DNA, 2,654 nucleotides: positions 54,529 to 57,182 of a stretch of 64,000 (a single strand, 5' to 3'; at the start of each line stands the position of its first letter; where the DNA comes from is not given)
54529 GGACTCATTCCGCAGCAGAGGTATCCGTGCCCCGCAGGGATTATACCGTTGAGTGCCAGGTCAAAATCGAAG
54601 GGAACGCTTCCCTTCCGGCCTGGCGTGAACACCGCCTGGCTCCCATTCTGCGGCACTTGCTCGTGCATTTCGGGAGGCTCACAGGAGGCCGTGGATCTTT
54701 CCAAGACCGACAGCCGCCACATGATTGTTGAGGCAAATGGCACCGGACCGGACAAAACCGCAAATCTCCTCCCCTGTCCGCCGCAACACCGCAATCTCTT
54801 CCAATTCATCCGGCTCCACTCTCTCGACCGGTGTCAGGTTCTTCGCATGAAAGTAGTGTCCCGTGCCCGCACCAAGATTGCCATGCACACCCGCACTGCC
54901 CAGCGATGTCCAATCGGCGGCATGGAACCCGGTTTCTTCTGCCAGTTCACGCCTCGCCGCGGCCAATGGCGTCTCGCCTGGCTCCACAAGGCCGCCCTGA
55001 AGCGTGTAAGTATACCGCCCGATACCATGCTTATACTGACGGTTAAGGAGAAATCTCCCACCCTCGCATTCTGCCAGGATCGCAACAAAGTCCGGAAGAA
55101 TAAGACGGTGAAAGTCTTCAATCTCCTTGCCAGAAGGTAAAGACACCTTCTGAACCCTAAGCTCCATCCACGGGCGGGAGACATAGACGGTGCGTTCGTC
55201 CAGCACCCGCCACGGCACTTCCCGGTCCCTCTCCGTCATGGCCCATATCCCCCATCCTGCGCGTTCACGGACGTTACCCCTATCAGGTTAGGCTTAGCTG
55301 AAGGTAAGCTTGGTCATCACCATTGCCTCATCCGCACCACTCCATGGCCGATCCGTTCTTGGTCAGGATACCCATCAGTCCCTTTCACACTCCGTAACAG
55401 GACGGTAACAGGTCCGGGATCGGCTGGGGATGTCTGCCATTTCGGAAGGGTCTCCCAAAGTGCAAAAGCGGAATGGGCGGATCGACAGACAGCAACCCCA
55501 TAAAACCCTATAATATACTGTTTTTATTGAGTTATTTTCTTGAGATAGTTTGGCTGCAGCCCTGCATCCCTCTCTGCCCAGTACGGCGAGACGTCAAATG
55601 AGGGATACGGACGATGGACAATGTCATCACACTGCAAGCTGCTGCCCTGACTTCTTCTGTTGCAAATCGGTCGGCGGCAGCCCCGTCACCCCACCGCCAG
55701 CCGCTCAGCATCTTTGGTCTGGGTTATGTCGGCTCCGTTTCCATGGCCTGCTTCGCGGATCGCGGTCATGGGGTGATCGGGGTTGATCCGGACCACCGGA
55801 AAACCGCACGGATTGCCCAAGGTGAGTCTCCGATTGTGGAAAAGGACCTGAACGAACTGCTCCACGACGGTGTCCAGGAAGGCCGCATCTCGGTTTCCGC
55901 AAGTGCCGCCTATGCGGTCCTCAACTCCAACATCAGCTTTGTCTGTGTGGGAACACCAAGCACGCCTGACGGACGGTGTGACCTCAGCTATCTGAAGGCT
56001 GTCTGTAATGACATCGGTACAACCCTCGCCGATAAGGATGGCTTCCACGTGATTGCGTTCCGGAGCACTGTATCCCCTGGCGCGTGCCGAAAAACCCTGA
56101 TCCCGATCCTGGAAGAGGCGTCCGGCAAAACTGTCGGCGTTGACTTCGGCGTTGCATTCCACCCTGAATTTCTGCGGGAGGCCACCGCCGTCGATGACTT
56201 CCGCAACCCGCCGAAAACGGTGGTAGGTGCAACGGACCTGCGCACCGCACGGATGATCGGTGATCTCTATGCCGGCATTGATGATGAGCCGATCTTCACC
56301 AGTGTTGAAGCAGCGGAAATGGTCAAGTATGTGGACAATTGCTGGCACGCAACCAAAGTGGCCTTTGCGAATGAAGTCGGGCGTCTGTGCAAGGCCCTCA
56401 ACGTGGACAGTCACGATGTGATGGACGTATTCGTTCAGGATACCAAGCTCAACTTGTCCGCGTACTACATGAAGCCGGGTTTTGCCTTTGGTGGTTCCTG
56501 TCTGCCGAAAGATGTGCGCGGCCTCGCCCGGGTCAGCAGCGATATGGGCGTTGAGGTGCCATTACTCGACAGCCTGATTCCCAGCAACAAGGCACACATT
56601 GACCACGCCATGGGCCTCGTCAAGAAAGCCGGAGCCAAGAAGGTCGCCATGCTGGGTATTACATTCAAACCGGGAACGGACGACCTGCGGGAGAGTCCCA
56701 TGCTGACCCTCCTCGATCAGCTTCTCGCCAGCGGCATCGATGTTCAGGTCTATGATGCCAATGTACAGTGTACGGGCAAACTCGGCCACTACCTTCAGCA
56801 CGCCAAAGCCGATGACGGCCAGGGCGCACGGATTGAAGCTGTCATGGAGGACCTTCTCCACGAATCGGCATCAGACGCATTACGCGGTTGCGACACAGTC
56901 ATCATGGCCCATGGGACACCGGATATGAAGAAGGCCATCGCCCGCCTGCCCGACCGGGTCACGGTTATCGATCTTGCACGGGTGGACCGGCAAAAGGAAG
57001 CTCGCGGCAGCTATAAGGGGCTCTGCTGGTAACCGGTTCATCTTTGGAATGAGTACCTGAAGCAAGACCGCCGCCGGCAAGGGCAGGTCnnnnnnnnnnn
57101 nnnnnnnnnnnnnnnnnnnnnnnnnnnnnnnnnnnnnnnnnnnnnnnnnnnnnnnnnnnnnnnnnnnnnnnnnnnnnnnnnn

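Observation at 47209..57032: Compact alginate-like exopolysaccharide locus (algD divergent from nudix-alg44-alg8-algX/J-algK-algI) in an alphaproteobacterial-type genome, lacking algE/G/L/A in this window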

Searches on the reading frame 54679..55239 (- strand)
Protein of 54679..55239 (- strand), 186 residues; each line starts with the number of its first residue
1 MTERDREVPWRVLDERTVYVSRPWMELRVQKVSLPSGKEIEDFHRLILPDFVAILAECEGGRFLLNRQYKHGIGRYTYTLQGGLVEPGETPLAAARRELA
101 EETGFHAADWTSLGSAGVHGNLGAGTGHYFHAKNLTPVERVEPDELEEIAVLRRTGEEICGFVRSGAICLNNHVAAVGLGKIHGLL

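Call 4: search_protein_families(library=pfam, proteins=[window:54679-55239:-], max_evalue=0.01)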
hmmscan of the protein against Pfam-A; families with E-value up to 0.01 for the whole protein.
window:54679-55239:- (186 aa): 1 family
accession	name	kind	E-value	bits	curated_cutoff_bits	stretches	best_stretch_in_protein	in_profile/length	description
PF00293.34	NUDIX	-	1.5e-14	54.6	21.1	1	53-115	7-68/134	NUDIX domain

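Call 5: search_protein_families(library=ncbifam, proteins=[window:54679-55239:-], max_evalue=0.01)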
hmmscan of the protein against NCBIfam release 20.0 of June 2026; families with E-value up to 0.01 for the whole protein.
window:54679-55239:- (186 aa): 11 families
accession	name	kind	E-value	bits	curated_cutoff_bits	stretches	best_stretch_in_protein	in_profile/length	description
NF008736.0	PRK11762.1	equivalog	1.9e-14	53.6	169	1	52-177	50-174/186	ADP compounds hydrolase NudE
TIGR02705.1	nudix_YtkD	equivalog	3.1e-06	26.8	154.4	1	78-115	47-84/156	RNA deprotection pyrophosphohydrolase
NF008044.0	PRK10776.1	equivalog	7.9e-06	25.8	148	1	63-113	19-68/130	8-oxo-dGTP diphosphatase MutT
NF006530.0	PRK08999.1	equivalog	8.6e-06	25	245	1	53-112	11-69/315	Nudix family hydrolase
NF001299.0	PRK00241.1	equivalog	1.4e-05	24.7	158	1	58-115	143-198/263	NAD(+) diphosphatase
TIGR00586.1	mutt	equivalog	5.4e-05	23.2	97.9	1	75-109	31-65/129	8-oxo-dGTP diphosphatase MutT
NF001938.0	PRK00714.1-5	equivalog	0.00014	21.3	116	1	81-109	51-78/172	RNA pyrophosphohydrolase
NF007834.0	PRK10546.1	equivalog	0.00022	21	156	1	50-108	5-62/135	pyrimidine (deoxy)nucleoside triphosphate diphosphatase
NF052459.1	OxoGTPPhMutT1Mycb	equivalog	0.00042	19.5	475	1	78-136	31-89/292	8-oxo-(d)GTP phosphatase MutT1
NF011922.0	PRK15393.1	equivalog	0.0015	18.2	152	1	81-159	72-147/182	NUDIX hydrolase YfcD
NF001937.0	PRK00714.1-4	equivalog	0.0052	16.4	139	1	57-114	16-69/161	RNA pyrophosphohydrolase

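Call 56: search_solved_structures(query=window:54679-55239:-, max_evalue=0.01)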
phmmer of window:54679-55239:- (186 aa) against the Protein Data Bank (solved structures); distinct sequences matched with E-value up to 0.01: 33.
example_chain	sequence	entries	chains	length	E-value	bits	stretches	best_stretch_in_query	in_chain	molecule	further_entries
1v8i_A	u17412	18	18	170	2e-14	57.1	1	51-160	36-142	ADP-ribose pyrophosphatase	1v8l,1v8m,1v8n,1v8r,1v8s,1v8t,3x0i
1v8v_A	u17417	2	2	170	5.3e-14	55.7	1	51-160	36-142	ADP-ribose pyrophosphatase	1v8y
1v8u_A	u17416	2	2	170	5.3e-14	55.7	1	51-160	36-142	ADP-ribose pyrophosphatase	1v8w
2yvm_A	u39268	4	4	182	4.7e-11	46.1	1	20-148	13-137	MutT/nudix family protein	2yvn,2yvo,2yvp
5c7q_A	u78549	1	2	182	4.8e-09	39.6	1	11-155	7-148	NudF protein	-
5c7t_A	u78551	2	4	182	1.1e-08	38.4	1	11-149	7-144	NudF protein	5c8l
8zr8_A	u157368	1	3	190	1.6e-08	37.9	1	23-176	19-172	Methanol dehydrogenase activator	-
8wv3_A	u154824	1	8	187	2e-08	37.5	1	23-176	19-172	ADP-ribose pyrophosphatase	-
9jax_E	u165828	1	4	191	2.2e-08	37.4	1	23-176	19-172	ADP-ribose pyrophosphatase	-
1mk1_A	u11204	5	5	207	5.6e-07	32.8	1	26-119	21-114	ADPR pyrophosphatase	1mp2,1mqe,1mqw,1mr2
1vhg_A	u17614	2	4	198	5.8e-07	32.8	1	59-150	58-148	ADP compounds hydrolase nudE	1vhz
5i8u_G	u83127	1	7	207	6.4e-07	32.6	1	26-116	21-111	ADP-ribose pyrophosphatase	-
3ac9_A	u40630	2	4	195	1.8e-05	27.9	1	63-106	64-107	ADP-sugar pyrophosphatase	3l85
3aca_A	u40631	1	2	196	1.8e-05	27.9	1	63-106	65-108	ADP-sugar pyrophosphatase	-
5qj4_A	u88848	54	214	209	2e-05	27.7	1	63-106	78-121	ADP-sugar pyrophosphatase | NUDT5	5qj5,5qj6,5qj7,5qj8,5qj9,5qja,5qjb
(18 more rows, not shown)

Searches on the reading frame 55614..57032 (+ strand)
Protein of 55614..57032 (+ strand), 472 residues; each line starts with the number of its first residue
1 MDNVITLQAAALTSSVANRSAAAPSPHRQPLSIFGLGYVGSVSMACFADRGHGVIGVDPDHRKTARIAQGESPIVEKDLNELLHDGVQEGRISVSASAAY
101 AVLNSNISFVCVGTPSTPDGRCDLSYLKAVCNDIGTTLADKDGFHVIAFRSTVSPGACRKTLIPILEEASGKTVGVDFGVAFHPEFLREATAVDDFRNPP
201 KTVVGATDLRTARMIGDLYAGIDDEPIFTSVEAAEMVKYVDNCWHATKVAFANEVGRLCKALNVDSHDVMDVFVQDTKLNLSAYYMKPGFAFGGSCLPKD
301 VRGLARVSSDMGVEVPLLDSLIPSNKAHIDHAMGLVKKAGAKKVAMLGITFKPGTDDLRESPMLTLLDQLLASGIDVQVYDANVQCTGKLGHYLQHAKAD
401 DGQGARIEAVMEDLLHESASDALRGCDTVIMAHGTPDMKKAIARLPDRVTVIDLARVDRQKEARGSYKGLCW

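Call 4: search_protein_families(library=pfam, proteins=[window:55614-57032:+], max_evalue=0.01)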
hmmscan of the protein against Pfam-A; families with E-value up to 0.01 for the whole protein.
window:55614-57032:+ (472 aa): 3 families
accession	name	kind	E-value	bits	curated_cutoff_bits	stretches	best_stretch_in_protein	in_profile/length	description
PF03721.20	UDPG_MGDP_dh_N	-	4e-50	170.4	27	1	31-214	3-183/187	UDP-glucose/GDP-mannose dehydrogenase family, NAD binding domain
PF00984.24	UDPG_MGDP_dh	-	3.9e-27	94.6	25.4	1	232-326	1-93/94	UDP-glucose/GDP-mannose dehydrogenase family, central domain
PF03720.21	UDPG_MGDP_dh_C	-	3.2e-13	50.4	30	1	345-454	1-97/103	UDP-glucose/GDP-mannose dehydrogenase family, UDP binding domain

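Call 5: search_protein_families(library=ncbifam, proteins=[window:55614-57032:+], max_evalue=0.01)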
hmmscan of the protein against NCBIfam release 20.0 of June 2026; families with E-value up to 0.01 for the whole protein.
window:55614-57032:+ (472 aa): 7 families
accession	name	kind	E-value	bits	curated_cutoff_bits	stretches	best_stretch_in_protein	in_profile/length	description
TIGR03026.1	NDP-sugDHase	subfamily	1.4e-113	379.8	189.8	1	31-447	3-404/413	nucleotide sugar dehydrogenase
NF041297.1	UDPGDh_AglM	equivalog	8.8e-89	298.4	670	1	31-383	3-358/429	UDP-glucose 6-dehydrogenase AglM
NF047673.2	TeichurnBiosyTuaD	equivalog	2.6e-73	247.6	700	1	31-382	4-351/439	UDP-glucose 6-dehydrogenase TuaD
NF040825.1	UDPMaNacDH_Arch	equivalog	1.9e-39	135.7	750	1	32-389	4-356/418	UDP-N-acetyl-D-mannosamine dehydrogenase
NF008286.0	PRK11064.1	equivalog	3.5e-33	114.8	459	1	31-384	6-364/420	UDP-N-acetyl-D-mannosamine dehydrogenase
NF011631.0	PRK15057.1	equivalog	1.5e-26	93.4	757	1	32-384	4-339/388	UDP-glucose 6-dehydrogenase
NF011729.0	PRK15182.1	equivalog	8.6e-21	74.2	592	1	31-386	9-359/425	Vi polysaccharide biosynthesis UDP-N-acetylglucosamine C-6 dehydrogenase TviB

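Call 6: search_solved_structures(query=window:55614-57032:+, max_evalue=1e-10)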
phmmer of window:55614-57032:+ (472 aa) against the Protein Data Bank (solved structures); distinct sequences matched with E-value up to 1e-10: 30.
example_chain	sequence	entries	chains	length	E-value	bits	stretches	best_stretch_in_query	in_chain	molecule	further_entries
1mfz_A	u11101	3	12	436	1.6e-117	396.2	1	31-472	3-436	GDP-mannose 6-dehydrogenase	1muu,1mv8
3vtf_A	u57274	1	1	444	5.2e-68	233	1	25-383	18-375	UDP-glucose 6-dehydrogenase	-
3gg2_A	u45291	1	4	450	2.4e-63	217.6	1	31-392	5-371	Sugar dehydrogenase, UDP-glucose/GDP-mannose dehydrogenase family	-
4a7p_A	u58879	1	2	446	3.8e-56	193.8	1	31-383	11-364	UDP-GLUCOSE DEHYDROGENASE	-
2y0e_A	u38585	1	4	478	4.3e-54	187.1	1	30-385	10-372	UDP-GLUCOSE DEHYDROGENASE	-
2y0d_A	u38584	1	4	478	7.8e-53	182.9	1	30-385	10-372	UDP-GLUCOSE DEHYDROGENASE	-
2y0c_A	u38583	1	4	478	7.9e-53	182.9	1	30-385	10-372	UDP-GLUCOSE DEHYDROGENASE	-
4xr9_A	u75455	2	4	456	3.8e-37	131.2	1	24-382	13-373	CalS8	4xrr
4r16_A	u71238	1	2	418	1.7e-34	122.5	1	31-387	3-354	418aa long hypothetical UDP-N-acetyl-D-mannosaminuronic acid dehydrogenase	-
3ojl_A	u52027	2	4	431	2.3e-31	112.2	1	27-400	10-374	Cap5O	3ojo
3phl_A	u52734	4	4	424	2.6e-28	102.1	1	30-384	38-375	UDP-glucose 6-dehydrogenase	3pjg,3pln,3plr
3pid_A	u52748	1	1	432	2.8e-28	102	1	30-384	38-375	UDP-glucose 6-dehydrogenase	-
2o3j_A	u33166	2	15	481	2.3e-27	98.9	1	34-401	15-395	UDP-glucose 6-dehydrogenase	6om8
2q3e_A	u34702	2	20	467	1.2e-24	90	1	33-414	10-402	UDP-glucose 6-dehydrogenase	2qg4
5w4x_A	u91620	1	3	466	1.3e-24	90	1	33-414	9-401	UDP-glucose 6-dehydrogenase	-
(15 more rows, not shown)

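Call 10: find_encoding_contigs(protein=window:55614-57032:+, flank=10000, max_places=6)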
Protein window:55614-57032:+ (472 aa): no gene with exactly this product is on record in the collection.
